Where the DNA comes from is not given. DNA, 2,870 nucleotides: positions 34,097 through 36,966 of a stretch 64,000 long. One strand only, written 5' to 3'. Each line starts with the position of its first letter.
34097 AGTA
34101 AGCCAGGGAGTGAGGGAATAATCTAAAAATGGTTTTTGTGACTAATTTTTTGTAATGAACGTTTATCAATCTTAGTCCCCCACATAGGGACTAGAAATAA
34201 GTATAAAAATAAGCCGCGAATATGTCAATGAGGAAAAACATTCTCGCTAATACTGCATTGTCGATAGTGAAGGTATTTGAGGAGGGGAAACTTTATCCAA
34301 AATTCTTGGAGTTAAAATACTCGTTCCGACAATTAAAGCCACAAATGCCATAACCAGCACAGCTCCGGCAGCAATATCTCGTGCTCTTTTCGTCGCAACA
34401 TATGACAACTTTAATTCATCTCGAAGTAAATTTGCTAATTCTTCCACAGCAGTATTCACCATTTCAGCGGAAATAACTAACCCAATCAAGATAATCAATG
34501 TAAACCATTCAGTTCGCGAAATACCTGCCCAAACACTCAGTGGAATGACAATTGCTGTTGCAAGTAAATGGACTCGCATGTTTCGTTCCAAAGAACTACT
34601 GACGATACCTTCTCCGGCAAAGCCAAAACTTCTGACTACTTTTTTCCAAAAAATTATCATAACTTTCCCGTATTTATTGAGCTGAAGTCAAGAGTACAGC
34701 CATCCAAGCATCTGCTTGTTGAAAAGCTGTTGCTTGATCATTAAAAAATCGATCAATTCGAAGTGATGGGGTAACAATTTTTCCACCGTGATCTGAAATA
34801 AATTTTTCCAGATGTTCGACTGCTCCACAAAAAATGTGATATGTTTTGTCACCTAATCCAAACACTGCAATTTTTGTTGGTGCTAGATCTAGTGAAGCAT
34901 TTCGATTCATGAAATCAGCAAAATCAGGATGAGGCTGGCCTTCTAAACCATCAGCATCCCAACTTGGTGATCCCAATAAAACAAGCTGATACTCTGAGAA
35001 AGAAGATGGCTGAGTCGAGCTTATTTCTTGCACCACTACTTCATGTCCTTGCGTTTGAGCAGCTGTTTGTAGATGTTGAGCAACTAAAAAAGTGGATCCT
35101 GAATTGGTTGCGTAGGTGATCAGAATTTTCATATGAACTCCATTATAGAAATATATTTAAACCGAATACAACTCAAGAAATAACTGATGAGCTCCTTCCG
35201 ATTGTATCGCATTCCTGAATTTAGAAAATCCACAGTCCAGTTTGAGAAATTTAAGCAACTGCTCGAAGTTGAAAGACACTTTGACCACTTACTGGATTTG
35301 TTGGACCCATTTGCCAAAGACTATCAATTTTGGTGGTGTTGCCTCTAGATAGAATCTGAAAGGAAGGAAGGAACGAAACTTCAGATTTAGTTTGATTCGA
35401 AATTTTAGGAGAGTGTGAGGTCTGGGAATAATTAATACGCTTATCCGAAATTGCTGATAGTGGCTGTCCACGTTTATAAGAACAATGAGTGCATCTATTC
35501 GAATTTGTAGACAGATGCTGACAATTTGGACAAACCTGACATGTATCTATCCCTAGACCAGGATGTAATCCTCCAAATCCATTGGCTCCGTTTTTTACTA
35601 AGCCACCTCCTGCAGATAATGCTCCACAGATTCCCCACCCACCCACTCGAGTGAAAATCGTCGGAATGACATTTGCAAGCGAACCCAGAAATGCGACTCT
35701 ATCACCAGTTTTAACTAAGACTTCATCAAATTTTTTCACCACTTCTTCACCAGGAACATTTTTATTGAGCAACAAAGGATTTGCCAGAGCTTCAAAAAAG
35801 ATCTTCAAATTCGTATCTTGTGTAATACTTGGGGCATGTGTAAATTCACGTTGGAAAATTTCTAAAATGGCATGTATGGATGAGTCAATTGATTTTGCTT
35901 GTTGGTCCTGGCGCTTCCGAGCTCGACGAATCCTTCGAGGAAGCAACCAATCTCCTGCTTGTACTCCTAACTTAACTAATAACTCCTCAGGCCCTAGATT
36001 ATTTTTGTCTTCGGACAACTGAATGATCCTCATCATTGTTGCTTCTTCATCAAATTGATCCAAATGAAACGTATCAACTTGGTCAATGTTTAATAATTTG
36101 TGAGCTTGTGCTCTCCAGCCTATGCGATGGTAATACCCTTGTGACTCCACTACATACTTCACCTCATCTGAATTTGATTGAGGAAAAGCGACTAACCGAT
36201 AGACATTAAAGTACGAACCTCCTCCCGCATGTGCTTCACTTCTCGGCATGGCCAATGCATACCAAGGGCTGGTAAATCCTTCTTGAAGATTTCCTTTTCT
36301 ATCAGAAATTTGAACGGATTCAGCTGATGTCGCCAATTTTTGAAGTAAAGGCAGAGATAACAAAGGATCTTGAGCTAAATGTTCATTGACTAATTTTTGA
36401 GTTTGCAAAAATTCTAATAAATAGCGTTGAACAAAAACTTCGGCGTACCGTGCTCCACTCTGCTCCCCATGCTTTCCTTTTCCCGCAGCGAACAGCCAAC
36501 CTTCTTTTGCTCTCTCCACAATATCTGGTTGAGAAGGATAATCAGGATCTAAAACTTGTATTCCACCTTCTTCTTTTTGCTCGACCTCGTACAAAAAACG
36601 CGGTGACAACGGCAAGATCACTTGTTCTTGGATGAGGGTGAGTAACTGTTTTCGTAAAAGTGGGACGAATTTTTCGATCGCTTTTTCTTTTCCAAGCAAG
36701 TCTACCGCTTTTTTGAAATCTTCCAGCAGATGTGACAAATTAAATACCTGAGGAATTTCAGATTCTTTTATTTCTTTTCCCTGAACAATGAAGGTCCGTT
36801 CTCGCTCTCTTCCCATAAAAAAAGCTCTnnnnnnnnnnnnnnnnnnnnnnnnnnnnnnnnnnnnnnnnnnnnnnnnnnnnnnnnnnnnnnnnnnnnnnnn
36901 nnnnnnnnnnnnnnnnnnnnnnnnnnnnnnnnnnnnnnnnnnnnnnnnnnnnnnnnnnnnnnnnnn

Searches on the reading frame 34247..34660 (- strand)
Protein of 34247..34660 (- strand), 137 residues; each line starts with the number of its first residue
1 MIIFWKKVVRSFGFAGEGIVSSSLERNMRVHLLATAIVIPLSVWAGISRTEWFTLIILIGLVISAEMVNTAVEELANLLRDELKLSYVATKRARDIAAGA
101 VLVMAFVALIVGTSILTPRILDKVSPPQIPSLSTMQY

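Call 9: search_protein_families(library=pfam, proteins=[window:34247-34660:-], max_evalue=0.01)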
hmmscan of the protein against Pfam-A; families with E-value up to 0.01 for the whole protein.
window:34247-34660:- (137 aa): 1 family
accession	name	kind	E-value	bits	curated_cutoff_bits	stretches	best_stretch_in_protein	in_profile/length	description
PF01219.24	DAGK_prokar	-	8.8e-26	90.2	22.3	1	14-116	2-102/102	Prokaryotic diacylglycerol kinase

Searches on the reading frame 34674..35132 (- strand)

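Call 9: search_protein_families(library=pfam, proteins=[window:34674-35132:-], max_evalue=0.01)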
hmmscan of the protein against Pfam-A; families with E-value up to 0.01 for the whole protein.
window:34674-35132:- (152 aa): 3 families
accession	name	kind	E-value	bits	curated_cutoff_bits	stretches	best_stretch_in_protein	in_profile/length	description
PF00258.30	Flavodoxin_1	-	1.4e-20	74.3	25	1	5-128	1-129/143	Flavodoxin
PF12724.12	Flavodoxin_5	-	2.4e-05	25.1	27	1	4-91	1-81/145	Flavodoxin domain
PF02302.22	PTS_IIB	-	0.0022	19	23.6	1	8-55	7-55/90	PTS system, Lactose/Cellobiose specific IIB subunit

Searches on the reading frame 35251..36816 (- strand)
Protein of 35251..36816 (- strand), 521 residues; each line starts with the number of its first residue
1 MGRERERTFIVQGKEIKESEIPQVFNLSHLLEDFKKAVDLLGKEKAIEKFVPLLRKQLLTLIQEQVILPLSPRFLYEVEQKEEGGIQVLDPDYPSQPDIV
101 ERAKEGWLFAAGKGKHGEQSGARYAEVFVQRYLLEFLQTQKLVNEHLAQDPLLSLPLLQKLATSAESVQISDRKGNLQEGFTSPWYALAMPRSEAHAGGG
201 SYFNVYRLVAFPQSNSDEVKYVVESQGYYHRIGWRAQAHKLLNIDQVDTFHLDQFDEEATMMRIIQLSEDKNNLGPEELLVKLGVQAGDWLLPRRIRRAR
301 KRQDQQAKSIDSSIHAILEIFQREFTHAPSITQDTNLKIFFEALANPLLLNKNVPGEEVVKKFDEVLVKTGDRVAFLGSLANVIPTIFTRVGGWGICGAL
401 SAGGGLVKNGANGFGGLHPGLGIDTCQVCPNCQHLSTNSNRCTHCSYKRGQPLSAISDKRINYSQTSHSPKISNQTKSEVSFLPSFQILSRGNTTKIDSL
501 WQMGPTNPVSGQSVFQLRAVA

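Call 9: search_protein_families(library=pfam, proteins=[window:35251-36816:-], max_evalue=0.01)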
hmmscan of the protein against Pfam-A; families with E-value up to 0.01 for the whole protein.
window:35251-36816:- (521 aa): 0 families

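Call 13: find_homologous_proteins(query=window:35251-36816:-)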
Query window:35251-36816:- (521 aa): 5 proteins with E <= 0.001 among 8000 candidates.
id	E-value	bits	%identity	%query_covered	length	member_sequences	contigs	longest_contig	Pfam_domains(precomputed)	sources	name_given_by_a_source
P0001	0.0e+0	1184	100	100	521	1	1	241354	-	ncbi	-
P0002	2.4e-180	619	56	99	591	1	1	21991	-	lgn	-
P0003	1.5e-102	362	39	97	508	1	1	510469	-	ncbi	ncbi:MAG: hypothetical protein ABI425_02110 [Patescibacteria group bacterium]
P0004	2.5e-94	335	40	98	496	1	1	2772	-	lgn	-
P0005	2.1e-91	325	42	87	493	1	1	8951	-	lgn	-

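Call 14: find_encoding_contigs(protein=P0002, flank=5000, max_places=3)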
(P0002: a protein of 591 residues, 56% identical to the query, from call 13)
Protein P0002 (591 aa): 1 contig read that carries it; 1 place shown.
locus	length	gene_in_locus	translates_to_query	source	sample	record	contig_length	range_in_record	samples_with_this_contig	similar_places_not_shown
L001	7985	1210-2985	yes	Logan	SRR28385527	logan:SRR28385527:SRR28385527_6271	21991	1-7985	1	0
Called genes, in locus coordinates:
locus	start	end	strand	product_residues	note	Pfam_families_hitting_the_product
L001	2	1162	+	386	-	?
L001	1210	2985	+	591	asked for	-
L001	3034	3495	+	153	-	PF00258:Flavodoxin_1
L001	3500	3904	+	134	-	PF01219:DAGK_prokar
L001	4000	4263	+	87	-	PF02583:Trns_repr_metal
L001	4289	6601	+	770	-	PF00403:HMA, PF00122:E1-E2_ATPase, PF00702:Hydrolase, PF08282:Hydrolase_3 (faint)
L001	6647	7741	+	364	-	PF13386:DsbD_2, PF13473:Cupredoxin_1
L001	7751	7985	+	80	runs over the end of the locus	PF00403:HMA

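Call 15: find_encoding_contigs(protein=P0003, flank=5000, max_places=3)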
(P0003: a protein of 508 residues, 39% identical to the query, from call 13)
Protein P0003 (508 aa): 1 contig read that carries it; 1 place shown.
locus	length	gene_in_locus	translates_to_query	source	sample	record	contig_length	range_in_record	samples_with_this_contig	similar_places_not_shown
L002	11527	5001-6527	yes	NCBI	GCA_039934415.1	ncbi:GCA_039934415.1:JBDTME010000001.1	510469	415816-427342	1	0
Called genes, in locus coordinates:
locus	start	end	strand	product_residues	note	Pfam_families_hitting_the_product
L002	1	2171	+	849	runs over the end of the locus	PF01624:MutS_I, PF05188:MutS_II, PF05192:MutS_III, PF05190:MutS_IV, PF00488:MutS_V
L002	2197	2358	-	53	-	-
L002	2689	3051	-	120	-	-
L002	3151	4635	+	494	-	PF02518:HATPase_c, PF13589:HATPase_c_3, PF01119:DNA_mis_repair, PF08676:MutL_C (weak)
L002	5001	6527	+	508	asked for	-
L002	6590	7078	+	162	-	-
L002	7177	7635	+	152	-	PF00258:Flavodoxin_1, PF12724:Flavodoxin_5 (weak)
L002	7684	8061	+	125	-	PF01219:DAGK_prokar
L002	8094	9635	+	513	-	-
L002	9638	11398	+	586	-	-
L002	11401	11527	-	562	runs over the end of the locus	-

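Call 16: find_encoding_contigs(protein=P0005, flank=5000, max_places=3)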
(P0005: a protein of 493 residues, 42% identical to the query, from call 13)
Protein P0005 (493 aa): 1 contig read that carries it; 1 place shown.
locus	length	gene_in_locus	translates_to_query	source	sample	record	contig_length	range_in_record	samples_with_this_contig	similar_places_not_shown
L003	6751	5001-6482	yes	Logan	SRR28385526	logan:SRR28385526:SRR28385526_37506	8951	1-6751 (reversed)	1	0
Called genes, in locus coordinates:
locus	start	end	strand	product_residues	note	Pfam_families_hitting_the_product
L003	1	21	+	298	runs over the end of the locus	PF13527:Acetyltransf_9 (weak), PF00583:Acetyltransf_1 (faint)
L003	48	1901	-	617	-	-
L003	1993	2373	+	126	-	PF09946:DUF2178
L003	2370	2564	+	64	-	PF12844:HTH_19, PF13560:HTH_31 (weak), PF13443:HTH_26, PF01381:HTH_3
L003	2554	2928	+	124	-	-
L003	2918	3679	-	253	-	PF00398:RrnaAD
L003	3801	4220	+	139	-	PF14478:DUF4430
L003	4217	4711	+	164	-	PF20221:DUF6580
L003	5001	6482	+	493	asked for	-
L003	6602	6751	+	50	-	?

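Call 17: find_encoding_contigs(protein=P0004, flank=5000, max_places=3)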
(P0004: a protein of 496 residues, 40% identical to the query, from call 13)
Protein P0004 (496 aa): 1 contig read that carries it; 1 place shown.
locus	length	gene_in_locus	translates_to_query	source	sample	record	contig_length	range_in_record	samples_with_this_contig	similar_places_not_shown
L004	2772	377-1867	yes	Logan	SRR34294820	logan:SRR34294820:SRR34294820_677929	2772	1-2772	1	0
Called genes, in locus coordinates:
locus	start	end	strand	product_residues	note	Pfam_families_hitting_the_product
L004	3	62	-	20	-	?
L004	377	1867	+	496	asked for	-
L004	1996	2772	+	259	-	?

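Call 65: predict_structure(alignment_id=A4)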
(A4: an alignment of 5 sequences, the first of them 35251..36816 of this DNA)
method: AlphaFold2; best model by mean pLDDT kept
length: 521 residues; sequences in the alignment: 5
mean_pLDDT: 63.2   pTM: 0.59
mean pLDDT of the five models: 63.2, 60.8, 58.1, 55.8, 54.1
residues with pLDDT >= 90: 30; 70-90: 235; 50-70: 104; < 50: 152
segments of 3 or more residues with pLDDT < 50: 1-24, 120-125, 158-161, 195-198, 390-428, 435-437, 455-521
pLDDT, mean of each block of 10 residues (from residue 1): 31 37 59 86 88 81 62 81 75 74 73 55 51 78 76 51 64 82 82 52 81 75 82 66 64 69 81 86 79 82 83 94 83 83 78 89 92 82 68 30 25 31 40 52 59 43 26 25 24 24 26 24 33
secondary structure, 60 per line:
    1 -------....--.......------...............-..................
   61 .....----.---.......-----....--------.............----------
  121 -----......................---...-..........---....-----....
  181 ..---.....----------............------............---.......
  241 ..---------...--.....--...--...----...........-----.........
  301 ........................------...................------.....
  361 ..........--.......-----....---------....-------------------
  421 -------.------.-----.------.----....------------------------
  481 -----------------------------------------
elements in order: E8-11 E14-17 H27-41 H43-65 E74-80 E86-89 H99-110 H126-147 H155-164 E168-171 E177-182 E186-190 E201-212 E219-230 H234-242 H257-261 E264-266 H276-286 H292-324 H331-349 H356-370 H373-379 H385-388 H398-401 H453-456

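Call 68: fold_search(model_id=the predicted structure, library=pdb)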
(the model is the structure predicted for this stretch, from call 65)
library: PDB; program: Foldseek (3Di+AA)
matches with E <= 10: 715; with E <= 0.001: 0
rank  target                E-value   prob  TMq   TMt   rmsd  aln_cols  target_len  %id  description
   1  9byb_A                1.0e-01  0.08  0.12  0.08  32.3       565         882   10  Cryo-EM structure of a membrane transport protein (released 2025-11-26)
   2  5x6q                  2.0e-01  0.12  0.11  0.12  18.0       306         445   11  Crystal structure of Pseudomonas fluorescens KMO in complex with Ro 61-8048 (released 2018-02-21)
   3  4z9q                  2.8e-01  0.09  0.12  0.20  18.2       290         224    9  Crystal structure of OXA-58 with disordered active site (released 2016-04-13)
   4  5jqm_B                3.3e-01  0.03  0.07  0.11  20.6       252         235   10  Crystal Structure of Phosphatidic acid Transporter Ups1/Mdm35 Void of Bound Phospholipid from Saccharomyces Cerevisiae (released 2017-07-12)
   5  6kyl_B                3.6e-01  0.06  0.06  0.14  15.0       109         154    7  Crystal Structure of Phosphatidic acid Transporter Ups1/Mdm35 in Complex with (2R)-3-(phosphonooxy)propane-1,2-diyl di (released 2019-10-02)
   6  5f7w_B                3.8e-01  0.05  0.11  0.13  21.0       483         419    9  Blood group antigen binding adhesin BabA of Helicobacter pylori strain 17875 in complex with blood group B Lewis b hep (released 2016-01-20)
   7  5jqm_A                4.2e-01  0.03  0.06  0.11  20.3       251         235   10  Crystal Structure of Phosphatidic acid Transporter Ups1/Mdm35 Void of Bound Phospholipid from Saccharomyces Cerevisiae (released 2017-07-12)
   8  5jql_K                4.6e-01  0.06  0.05  0.13  14.8       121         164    8  Crystal Structure of Phosphatidic acid Transporter Ups1/Mdm35 Void of Bound Phospholipid from Saccharomyces Cerevisiae (released 2017-07-12)
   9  5y7w_B                5.4e-01  0.14  0.11  0.30   9.3       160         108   12  Crystal structure of the Nco-A1 PAS-B domain with YL-2 (released 2017-11-15)
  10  5jql_A                5.4e-01  0.09  0.06  0.14  14.9       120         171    6  Crystal Structure of Phosphatidic acid Transporter Ups1/Mdm35 Void of Bound Phospholipid from Saccharomyces Cerevisiae (released 2017-07-12)
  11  5jql_E                5.6e-01  0.08  0.06  0.13  14.7       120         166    7  Crystal Structure of Phosphatidic acid Transporter Ups1/Mdm35 Void of Bound Phospholipid from Saccharomyces Cerevisiae (released 2017-07-12)
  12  5y7w_A                5.9e-01  0.08  0.09  0.25  12.9       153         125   15  Crystal structure of the Nco-A1 PAS-B domain with YL-2 (released 2017-11-15)
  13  6bzi_A                5.9e-01  0.05  0.08  0.09  21.0       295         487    9  Crystal structure of halogenase PltM in complex with ethyl mercury and mercury (released 2019-03-20)
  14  3dtf_A                6.2e-01  0.07  0.07  0.09  19.2       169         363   11  Structural analysis of mycobacterial branched chain aminotransferase- implications for inhibitor design (released 2009-06-23)
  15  5nwm_MODEL_1_A        6.5e-01  0.15  0.12  0.31   9.1       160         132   15  Insight into the molecular recognition mechanism of the coactivator NCoA1 by STAT6 (released 2017-12-06)
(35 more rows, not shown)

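Call 87: find_encoding_contigs(protein=P0001, flank=1000, max_places=2)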
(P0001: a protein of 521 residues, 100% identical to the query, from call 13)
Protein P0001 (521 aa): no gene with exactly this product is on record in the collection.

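Call 91: search_protein_representatives(alignment_id=A4)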
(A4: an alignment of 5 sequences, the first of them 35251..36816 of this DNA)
Query: 5 sequences, 527 profile positions. Proteins with E-value up to 0.001 (for the whole library): 21; up to 1e-10: 11; up to 1e-30: 9. The best 21 are listed.
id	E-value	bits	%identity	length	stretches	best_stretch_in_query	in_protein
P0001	7.9e-249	843.0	-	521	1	1-526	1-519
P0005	1.9e-233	792.3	-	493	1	1-492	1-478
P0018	1.6e-164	564.8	-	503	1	4-490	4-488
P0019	3.6e-161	553.8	-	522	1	4-482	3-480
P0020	1.4e-149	515.6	-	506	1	1-496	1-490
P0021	1.2e-147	509.1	-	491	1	15-464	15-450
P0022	4.1e-146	504.1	-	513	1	16-521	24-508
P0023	1.8e-118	412.8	-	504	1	5-474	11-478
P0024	1.0e-98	347.7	-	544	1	18-505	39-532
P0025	1.1e-17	80.3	-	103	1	5-103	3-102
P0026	9.4e-12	60.7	-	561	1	45-490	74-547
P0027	6.3e-08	48.1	-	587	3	413-479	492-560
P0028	1.4e-07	47.0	-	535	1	180-470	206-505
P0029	1.8e-07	46.5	-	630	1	177-350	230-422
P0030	2.0e-06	43.2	-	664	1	48-349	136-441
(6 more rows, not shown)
